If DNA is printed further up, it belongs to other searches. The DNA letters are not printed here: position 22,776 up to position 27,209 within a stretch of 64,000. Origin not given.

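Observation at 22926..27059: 1377-aa secreted protein: M14 carboxypeptidase module at the end of about 1000 aa of unassigned sequence with thrombospondin-type-3-like Ca loops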

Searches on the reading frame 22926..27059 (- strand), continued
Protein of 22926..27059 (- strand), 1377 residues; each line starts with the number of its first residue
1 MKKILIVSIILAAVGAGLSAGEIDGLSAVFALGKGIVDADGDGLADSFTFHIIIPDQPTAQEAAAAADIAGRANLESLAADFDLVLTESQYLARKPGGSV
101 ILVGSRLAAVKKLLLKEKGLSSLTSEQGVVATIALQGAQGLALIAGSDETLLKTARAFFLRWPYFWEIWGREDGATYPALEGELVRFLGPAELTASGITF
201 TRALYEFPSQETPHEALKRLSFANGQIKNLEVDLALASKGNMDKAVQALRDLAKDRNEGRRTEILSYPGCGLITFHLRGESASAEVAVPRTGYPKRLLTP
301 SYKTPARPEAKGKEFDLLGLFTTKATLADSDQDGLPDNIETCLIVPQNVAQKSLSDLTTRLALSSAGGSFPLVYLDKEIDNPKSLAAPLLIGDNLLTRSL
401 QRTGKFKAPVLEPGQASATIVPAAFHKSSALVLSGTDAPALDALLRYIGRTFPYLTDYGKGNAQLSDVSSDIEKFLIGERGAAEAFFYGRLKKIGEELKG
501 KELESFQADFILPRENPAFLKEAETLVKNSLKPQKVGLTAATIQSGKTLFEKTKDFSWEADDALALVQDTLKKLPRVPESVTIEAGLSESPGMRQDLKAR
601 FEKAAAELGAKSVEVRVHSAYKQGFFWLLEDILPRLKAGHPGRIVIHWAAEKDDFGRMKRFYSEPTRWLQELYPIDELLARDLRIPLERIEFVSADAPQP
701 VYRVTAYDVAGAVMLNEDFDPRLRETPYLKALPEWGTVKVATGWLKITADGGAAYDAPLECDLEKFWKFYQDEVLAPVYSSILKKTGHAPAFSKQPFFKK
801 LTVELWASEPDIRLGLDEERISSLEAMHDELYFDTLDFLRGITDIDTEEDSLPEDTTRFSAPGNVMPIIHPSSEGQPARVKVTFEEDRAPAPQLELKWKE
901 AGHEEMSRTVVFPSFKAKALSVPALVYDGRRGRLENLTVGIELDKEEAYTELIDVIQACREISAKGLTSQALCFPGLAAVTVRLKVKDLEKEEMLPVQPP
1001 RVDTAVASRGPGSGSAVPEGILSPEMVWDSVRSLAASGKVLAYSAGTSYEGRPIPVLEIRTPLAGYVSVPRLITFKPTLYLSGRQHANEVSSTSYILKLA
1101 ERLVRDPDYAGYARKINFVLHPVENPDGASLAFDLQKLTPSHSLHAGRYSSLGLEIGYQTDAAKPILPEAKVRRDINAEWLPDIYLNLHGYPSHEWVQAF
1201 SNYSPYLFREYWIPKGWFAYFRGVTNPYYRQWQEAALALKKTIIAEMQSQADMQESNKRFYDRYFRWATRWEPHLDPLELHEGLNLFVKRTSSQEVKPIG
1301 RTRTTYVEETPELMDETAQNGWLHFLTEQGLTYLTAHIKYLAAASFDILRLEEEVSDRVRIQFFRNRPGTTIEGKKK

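Call 50: search_protein_families(library=pfam, alignment_id=A4, max_evalue=0.1)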
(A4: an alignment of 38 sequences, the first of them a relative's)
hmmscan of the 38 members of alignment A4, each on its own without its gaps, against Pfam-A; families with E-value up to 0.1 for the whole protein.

A. member 1, P0001 (1377 aa): 1 family
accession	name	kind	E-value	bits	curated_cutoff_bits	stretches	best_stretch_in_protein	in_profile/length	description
PF00246.29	Peptidase_M14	-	1.5e-13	51.5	21.6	1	1042-1134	18-108/286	Zinc carboxypeptidase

B. families by the number of members that match (of 38 scanned): 11 families
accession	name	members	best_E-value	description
PF00246.29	Peptidase_M14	37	6.5e-19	Zinc carboxypeptidase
PF05124.17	S_layer_C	14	7.4e-10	S-layer like family, outer domain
PF03170.19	BcsB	6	0.00034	Bacterial cellulose synthase subunit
PF21384.2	Cas3_I-F_Cas2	1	0.016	CRISPR-associated nuclease/helicase Cas3, I-F/YPEST, Cas2 domain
PF21834.1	DUF6894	1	0.024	Domain of unknown function (DUF6894)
PF19343.5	HAM1_N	1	0.025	HAM1-like, N-terminal domain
PF13369.12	Transglut_core2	1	0.025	Transglutaminase-like superfamily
PF18041.7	MapZ_EC1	1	0.028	MapZ extracellular domain 1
PF02817.22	E3_binding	1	0.038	e3 binding domain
PF00778.23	DIX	1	0.038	DIX domain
PF16554.10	OAM_dimer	1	0.078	Dimerisation domain of d-ornithine 4,5-aminomutase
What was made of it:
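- On Peptidase family M14 (Pfam PF00246): 37/38 distant relatives also match (call 50).
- On S_layer_C / archaeal S-layer proteins (PF05124): PF05124 hits in 14/38 relatives (call 50).
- On BcsB (PF03170): Only partial weak hits in 6/38 relatives (call 50).
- Tried and rejected: Pfam on 38 diverse members gave nothing there (call 50).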
